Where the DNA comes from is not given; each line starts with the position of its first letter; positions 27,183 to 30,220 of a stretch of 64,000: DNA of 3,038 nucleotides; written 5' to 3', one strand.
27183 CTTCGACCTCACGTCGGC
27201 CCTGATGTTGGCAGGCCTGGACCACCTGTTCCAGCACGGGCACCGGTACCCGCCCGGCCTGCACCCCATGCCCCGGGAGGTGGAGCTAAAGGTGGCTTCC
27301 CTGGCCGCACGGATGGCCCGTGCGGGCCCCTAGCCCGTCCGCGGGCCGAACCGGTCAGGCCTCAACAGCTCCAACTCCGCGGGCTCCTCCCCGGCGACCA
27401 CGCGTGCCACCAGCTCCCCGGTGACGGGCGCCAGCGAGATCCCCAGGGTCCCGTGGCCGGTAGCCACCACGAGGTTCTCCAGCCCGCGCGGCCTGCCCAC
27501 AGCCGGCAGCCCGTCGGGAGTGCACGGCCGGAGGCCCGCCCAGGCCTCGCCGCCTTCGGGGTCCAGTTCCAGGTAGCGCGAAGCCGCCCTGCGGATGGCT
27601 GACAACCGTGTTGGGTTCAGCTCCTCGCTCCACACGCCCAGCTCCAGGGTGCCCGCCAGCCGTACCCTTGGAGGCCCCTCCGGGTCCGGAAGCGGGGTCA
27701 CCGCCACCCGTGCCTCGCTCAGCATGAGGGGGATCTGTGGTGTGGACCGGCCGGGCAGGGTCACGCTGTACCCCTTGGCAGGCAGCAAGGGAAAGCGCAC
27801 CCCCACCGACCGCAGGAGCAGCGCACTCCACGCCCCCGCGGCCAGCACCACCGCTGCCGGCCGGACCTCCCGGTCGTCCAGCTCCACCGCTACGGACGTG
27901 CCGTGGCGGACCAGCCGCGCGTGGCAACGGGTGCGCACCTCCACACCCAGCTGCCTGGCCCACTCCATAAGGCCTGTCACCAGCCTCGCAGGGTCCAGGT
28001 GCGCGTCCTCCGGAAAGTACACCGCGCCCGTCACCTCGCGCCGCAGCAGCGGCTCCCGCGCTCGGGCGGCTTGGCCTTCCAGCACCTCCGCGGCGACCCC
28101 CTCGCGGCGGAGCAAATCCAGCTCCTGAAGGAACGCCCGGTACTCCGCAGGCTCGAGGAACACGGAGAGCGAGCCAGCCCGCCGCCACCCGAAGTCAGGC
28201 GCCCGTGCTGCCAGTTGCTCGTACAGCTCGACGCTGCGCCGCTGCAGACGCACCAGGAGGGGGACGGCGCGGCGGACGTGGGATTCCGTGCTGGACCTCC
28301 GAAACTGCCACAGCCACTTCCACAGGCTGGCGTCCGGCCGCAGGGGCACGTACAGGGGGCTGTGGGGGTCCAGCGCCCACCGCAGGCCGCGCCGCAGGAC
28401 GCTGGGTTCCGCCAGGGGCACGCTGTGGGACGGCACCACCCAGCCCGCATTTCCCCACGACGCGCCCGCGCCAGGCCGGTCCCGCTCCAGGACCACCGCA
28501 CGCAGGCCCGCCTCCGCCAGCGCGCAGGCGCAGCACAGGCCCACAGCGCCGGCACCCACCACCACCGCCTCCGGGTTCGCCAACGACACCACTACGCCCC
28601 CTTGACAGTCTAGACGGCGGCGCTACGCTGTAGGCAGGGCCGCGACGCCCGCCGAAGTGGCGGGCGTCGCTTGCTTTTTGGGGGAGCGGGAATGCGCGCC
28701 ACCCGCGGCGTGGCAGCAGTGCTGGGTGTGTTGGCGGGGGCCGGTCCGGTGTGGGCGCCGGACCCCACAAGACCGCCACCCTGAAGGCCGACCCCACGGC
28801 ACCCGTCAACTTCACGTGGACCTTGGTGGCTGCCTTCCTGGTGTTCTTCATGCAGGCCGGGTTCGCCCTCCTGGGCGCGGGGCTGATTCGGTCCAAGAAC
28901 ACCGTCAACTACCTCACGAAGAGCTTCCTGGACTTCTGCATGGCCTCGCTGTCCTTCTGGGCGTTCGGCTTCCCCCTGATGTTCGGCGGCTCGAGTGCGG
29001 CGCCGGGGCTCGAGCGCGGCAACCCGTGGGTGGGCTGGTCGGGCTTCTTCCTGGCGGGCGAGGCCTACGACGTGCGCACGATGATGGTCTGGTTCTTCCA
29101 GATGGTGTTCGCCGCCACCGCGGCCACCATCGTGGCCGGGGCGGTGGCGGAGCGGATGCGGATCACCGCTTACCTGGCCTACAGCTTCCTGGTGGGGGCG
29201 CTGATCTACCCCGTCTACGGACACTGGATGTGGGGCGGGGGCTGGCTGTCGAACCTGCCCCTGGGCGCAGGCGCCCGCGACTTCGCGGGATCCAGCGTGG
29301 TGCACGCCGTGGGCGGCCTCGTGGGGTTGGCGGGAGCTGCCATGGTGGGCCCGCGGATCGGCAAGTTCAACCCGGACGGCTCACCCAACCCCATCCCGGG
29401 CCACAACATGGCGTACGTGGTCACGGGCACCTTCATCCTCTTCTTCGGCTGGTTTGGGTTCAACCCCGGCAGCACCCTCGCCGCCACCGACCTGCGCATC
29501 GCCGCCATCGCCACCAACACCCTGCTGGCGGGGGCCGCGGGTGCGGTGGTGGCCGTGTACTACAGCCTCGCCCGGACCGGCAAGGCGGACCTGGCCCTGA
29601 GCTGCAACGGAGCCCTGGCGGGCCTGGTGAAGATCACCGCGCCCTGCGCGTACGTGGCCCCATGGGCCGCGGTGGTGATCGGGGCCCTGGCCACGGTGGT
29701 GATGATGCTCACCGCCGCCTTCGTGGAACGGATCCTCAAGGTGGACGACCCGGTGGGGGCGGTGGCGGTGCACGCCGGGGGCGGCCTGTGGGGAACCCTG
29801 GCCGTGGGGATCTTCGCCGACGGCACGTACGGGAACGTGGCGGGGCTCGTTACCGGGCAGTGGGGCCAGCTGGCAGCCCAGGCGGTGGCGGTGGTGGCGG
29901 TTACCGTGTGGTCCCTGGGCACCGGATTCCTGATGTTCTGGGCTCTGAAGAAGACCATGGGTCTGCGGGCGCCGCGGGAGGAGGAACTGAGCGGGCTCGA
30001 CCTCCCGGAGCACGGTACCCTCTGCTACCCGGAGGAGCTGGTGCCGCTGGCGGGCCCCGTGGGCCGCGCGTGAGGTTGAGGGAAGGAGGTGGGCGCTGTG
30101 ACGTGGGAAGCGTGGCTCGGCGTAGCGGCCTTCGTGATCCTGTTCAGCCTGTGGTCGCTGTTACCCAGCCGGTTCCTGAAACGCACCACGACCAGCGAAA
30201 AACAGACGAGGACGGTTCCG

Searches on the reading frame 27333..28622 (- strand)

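Call 48: search_protein_families(library=pfam, proteins=[window:27333-28622:-], max_evalue=0.00001)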
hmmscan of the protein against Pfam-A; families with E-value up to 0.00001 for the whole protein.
window:27333-28622:- (430 aa): 3 families
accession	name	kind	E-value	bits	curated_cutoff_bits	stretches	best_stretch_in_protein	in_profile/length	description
PF01266.30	DAO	-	4.9e-74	250.4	27.9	1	19-407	2-352/353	FAD dependent oxidoreductase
PF03486.20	HI0933_like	-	2.2e-08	34.3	50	0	18-48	2-32/244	HI0933-like protein Rossmann domain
PF13450.12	NAD_binding_8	-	7.1e-06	26.6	21.9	1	21-52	1-33/68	NAD(P)-binding Rossmann-like domain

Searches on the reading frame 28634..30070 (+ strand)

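Call 48: search_protein_families(library=pfam, proteins=[window:28634-30070:+], max_evalue=0.00001)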
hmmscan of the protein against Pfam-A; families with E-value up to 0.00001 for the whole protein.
window:28634-30070:+ (479 aa): 1 family
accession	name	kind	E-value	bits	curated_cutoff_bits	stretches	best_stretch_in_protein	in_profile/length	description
PF00909.26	Ammonium_transp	-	9e-123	410.3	23.2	1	62-463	2-397/399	Ammonium Transporter Family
